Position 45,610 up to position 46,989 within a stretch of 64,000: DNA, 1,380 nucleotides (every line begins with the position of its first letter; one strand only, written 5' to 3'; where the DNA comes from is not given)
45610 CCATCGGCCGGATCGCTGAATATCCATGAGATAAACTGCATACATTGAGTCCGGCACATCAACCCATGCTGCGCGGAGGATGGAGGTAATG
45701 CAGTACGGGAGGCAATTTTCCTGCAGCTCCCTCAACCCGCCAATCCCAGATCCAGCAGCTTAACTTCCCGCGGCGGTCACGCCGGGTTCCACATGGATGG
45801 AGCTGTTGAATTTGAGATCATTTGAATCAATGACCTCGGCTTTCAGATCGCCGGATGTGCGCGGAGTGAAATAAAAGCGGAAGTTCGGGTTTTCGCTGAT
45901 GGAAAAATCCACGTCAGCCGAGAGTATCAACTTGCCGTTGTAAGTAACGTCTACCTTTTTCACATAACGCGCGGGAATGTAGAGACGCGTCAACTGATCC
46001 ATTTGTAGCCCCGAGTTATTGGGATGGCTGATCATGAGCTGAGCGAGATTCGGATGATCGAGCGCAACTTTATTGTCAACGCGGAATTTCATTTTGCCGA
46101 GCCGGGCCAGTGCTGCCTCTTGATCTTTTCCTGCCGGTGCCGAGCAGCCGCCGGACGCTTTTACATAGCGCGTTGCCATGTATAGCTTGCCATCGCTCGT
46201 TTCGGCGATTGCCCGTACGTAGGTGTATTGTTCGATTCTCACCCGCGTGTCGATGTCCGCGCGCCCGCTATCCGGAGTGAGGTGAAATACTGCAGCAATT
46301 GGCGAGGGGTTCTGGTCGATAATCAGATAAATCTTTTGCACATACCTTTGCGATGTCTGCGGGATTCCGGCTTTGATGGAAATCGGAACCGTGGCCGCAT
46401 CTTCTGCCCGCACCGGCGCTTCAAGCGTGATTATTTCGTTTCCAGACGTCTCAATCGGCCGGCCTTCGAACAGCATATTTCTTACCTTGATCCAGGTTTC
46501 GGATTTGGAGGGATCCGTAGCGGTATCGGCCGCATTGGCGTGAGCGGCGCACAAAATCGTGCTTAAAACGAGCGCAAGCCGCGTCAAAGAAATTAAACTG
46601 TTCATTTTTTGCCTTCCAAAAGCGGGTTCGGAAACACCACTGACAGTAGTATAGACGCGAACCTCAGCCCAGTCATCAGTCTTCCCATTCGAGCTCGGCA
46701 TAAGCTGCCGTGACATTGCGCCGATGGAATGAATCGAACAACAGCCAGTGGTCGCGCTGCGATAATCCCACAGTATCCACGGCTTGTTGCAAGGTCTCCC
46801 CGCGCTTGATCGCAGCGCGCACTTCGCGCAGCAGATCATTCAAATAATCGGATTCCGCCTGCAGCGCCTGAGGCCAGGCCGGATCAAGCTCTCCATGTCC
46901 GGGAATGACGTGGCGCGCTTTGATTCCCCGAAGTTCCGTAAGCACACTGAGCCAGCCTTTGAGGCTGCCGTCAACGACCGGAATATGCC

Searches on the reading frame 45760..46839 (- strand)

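Call 13: search_protein_families(library=pfam, proteins=[window:45760-46839:-])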
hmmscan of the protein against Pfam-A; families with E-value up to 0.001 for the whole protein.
window:45760-46839:- (359 aa): 2 families
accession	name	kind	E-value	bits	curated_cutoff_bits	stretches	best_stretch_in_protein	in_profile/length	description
PF13501.12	SoxY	-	1e-37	129.2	28.4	1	124-232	5-112/112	Sulfur oxidation protein SoxY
PF08770.17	SoxZ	-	9.6e-27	93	25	1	258-347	6-96/98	Sulphur oxidation protein SoxZ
